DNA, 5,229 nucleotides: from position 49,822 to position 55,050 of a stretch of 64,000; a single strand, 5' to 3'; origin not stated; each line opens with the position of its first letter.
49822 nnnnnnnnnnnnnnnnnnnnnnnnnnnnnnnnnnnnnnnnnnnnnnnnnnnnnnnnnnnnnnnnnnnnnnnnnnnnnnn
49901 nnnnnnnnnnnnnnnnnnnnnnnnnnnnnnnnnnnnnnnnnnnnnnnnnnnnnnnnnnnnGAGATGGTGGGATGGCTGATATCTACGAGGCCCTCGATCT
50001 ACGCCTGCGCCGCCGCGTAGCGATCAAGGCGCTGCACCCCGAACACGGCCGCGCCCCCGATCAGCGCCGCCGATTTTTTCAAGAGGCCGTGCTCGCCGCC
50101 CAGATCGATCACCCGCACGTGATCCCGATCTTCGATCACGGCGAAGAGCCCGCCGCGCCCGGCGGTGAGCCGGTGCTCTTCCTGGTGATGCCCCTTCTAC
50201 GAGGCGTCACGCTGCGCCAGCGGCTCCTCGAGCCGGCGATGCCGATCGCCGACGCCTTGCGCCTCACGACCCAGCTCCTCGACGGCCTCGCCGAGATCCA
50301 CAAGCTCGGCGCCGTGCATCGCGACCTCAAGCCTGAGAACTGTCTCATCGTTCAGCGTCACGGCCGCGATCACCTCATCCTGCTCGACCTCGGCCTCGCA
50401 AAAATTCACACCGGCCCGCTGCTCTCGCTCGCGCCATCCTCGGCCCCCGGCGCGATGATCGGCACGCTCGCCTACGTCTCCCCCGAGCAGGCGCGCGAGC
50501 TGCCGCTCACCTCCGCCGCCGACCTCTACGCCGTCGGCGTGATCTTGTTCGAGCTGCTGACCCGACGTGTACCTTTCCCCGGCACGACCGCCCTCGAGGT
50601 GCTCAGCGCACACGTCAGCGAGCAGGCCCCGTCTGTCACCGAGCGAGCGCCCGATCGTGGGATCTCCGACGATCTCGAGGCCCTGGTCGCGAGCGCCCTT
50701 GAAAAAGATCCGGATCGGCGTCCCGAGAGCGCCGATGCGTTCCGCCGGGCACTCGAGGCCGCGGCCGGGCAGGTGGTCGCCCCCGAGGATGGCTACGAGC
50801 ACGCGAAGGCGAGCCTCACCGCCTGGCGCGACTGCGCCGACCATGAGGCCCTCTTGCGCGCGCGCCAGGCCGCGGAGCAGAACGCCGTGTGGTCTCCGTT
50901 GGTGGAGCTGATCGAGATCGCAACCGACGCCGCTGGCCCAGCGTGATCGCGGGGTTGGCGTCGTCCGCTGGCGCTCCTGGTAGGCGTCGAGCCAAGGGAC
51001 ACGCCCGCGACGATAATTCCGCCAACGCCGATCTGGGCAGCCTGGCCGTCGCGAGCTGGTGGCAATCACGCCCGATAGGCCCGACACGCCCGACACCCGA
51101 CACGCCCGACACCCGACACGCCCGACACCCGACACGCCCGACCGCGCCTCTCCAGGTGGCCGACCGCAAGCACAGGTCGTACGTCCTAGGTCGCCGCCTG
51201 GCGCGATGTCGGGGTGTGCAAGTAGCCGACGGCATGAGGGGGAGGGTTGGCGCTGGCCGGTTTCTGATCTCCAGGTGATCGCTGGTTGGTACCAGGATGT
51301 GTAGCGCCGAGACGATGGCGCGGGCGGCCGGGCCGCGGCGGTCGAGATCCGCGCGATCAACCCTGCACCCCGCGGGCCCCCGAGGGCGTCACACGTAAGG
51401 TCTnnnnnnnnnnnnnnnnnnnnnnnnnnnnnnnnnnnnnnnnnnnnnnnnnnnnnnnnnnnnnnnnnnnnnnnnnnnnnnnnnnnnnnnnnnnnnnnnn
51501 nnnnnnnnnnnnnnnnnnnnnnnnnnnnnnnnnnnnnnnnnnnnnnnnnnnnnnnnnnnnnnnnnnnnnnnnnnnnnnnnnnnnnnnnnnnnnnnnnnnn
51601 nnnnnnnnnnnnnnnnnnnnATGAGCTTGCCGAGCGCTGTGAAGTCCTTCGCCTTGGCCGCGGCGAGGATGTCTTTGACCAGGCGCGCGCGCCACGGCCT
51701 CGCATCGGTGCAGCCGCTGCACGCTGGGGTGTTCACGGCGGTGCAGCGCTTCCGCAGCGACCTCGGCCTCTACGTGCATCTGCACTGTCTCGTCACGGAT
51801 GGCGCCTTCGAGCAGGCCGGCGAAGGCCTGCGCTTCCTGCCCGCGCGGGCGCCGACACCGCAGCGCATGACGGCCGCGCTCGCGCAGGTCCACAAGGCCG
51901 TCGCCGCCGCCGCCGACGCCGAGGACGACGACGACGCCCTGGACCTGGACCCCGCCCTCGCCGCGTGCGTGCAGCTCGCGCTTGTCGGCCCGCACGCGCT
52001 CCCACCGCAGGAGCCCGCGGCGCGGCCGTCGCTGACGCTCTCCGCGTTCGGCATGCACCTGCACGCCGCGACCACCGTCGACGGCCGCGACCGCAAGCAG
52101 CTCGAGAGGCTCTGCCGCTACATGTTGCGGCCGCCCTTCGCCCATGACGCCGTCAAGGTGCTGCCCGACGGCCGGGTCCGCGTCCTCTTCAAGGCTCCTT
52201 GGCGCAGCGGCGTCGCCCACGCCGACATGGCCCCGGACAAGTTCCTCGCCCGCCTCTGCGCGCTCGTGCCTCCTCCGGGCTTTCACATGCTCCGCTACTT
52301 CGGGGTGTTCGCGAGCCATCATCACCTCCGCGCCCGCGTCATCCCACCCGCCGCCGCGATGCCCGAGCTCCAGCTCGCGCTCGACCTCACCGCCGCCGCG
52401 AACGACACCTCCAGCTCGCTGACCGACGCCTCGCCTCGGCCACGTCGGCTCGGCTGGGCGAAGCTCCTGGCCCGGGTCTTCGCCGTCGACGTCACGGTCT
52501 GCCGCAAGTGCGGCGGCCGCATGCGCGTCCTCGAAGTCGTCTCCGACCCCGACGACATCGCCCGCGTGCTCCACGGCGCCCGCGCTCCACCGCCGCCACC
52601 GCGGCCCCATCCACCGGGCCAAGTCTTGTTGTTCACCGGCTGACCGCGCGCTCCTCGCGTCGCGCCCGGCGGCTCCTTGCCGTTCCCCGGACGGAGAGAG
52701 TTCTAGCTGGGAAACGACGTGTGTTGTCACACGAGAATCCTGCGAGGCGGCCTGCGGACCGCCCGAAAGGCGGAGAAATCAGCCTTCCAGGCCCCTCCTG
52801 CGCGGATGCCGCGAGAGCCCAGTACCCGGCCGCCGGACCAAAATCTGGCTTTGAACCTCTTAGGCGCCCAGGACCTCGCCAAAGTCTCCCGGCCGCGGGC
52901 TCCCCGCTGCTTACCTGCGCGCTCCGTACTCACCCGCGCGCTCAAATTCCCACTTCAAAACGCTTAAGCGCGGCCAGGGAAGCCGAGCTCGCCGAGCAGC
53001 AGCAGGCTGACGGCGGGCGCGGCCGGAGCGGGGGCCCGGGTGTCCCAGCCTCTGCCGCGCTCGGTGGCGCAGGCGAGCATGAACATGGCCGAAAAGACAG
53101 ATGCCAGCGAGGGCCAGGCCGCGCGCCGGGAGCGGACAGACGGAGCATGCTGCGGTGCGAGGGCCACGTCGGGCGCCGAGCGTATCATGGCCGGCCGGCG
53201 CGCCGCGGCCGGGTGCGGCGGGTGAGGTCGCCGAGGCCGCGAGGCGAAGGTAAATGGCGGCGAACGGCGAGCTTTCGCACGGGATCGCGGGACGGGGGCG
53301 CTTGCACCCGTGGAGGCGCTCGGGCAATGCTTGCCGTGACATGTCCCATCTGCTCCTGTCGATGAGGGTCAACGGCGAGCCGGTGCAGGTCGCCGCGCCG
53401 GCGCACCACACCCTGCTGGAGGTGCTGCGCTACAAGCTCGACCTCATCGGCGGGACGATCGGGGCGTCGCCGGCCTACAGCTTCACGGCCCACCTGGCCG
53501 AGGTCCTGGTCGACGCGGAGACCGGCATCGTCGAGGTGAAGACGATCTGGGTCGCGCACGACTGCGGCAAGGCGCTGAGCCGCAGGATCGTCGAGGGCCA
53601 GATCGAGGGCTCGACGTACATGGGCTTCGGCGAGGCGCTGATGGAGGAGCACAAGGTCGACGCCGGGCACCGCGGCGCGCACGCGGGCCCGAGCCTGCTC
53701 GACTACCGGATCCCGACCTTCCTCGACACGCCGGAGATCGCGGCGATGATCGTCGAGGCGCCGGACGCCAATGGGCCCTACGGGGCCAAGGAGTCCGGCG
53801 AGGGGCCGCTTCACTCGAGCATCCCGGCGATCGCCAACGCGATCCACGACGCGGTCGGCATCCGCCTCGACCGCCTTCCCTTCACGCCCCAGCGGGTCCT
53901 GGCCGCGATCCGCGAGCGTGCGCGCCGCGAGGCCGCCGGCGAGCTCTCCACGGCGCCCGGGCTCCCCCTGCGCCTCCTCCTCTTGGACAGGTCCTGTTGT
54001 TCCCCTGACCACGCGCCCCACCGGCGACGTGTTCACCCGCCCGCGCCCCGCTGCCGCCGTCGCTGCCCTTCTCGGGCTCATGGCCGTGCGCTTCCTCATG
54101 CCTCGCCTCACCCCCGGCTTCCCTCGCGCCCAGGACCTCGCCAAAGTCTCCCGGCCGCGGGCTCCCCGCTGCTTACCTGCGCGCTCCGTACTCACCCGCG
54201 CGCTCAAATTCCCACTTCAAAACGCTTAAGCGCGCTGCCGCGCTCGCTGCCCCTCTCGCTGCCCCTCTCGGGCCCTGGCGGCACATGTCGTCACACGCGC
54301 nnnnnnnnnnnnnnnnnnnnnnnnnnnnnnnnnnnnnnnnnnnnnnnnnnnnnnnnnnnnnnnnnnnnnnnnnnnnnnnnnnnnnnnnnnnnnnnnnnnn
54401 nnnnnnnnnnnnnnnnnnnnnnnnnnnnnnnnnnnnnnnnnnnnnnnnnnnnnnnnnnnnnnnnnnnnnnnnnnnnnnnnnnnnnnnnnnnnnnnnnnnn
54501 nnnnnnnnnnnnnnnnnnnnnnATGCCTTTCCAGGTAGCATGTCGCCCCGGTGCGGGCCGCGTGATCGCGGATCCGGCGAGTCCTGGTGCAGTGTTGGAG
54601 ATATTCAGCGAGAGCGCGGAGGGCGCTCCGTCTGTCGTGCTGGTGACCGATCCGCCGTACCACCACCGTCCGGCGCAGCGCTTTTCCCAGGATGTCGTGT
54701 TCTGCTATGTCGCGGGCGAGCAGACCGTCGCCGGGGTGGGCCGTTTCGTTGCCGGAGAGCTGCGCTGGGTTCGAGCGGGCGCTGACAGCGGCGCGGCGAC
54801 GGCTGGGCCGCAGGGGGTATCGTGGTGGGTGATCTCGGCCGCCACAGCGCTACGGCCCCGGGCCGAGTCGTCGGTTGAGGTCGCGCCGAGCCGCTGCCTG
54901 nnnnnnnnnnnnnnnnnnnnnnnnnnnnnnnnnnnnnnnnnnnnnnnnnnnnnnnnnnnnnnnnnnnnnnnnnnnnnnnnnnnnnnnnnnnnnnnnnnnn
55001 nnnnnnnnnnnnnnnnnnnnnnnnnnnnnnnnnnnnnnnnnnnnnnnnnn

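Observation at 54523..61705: Compact unusual cassette: PhyH-type oxygenase plus two tandem units of [adenylation-PCP-GNAT-like protein + small SET-domain protein]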

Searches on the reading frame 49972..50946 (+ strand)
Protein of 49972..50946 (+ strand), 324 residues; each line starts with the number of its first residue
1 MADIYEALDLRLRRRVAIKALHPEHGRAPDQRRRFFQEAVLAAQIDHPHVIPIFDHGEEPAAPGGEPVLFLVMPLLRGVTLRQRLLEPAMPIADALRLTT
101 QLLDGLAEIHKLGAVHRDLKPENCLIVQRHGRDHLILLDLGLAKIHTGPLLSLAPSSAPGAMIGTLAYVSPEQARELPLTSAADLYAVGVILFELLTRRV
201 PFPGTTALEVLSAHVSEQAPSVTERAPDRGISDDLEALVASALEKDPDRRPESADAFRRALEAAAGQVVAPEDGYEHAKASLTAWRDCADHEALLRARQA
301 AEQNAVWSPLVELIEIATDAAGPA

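Call 6: search_protein_families(library=pfam, proteins=[window:49972-50946:+], max_evalue=0.01)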
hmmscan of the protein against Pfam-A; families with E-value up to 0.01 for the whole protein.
window:49972-50946:+ (324 aa): 2 families
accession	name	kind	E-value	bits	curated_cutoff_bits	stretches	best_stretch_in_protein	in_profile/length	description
PF00069.31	Pkinase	-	2.8e-35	122.4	31.7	1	3-256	14-257/263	Protein kinase domain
PF07714.23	PK_Tyr_Ser-Thr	-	3e-22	79.6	23.1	1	13-253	28-251/258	Protein tyrosine and serine/threonine kinase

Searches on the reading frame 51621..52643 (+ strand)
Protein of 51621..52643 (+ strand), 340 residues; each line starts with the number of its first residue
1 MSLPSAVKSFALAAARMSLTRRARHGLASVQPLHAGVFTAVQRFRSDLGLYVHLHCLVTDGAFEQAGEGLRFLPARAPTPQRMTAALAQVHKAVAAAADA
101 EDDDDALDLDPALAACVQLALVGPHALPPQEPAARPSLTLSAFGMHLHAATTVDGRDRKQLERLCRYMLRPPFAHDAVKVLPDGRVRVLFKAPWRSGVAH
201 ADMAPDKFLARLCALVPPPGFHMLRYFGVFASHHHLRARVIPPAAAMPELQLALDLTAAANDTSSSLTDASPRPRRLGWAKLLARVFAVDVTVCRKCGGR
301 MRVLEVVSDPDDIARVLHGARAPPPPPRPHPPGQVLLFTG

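Call 6: search_protein_families(library=pfam, proteins=[window:51621-52643:+], max_evalue=0.01)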
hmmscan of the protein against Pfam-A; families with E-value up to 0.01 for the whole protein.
window:51621-52643:+ (340 aa): 1 family
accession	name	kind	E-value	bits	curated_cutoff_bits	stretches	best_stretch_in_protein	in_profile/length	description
PF04986.18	Y2_Tnp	-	2.1e-26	93.5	20.9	1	36-233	1-179/183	Putative transposase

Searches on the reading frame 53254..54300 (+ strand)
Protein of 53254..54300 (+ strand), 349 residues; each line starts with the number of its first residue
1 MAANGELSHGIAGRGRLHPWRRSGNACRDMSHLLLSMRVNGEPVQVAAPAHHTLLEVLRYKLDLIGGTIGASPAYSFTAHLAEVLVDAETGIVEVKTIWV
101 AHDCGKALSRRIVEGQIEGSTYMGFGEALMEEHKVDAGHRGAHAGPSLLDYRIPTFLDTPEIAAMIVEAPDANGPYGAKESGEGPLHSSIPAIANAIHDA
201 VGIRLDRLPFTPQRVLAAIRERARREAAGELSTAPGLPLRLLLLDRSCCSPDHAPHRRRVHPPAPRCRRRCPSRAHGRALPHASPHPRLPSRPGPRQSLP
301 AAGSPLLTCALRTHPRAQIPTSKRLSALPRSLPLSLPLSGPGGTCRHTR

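Call 6: search_protein_families(library=pfam, proteins=[window:53254-54300:+], max_evalue=0.01)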
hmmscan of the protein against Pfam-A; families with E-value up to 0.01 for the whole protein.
window:53254-54300:+ (349 aa): 1 family
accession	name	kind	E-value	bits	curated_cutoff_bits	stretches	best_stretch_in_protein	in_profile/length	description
PF20256.3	MoCoBD_2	-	2.1e-25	90.2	27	1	71-160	196-283/283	Molybdopterin cofactor-binding domain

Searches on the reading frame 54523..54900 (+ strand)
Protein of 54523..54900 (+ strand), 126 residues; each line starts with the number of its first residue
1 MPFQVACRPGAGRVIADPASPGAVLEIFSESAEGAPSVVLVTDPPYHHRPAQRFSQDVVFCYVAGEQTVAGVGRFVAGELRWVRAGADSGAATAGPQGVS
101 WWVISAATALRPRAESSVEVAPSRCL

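Call 91: search_protein_families(library=pfam, proteins=[window:54523-54900:+], max_evalue=0.01)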
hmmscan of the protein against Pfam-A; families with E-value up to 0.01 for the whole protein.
window:54523-54900:+ (126 aa): 0 families
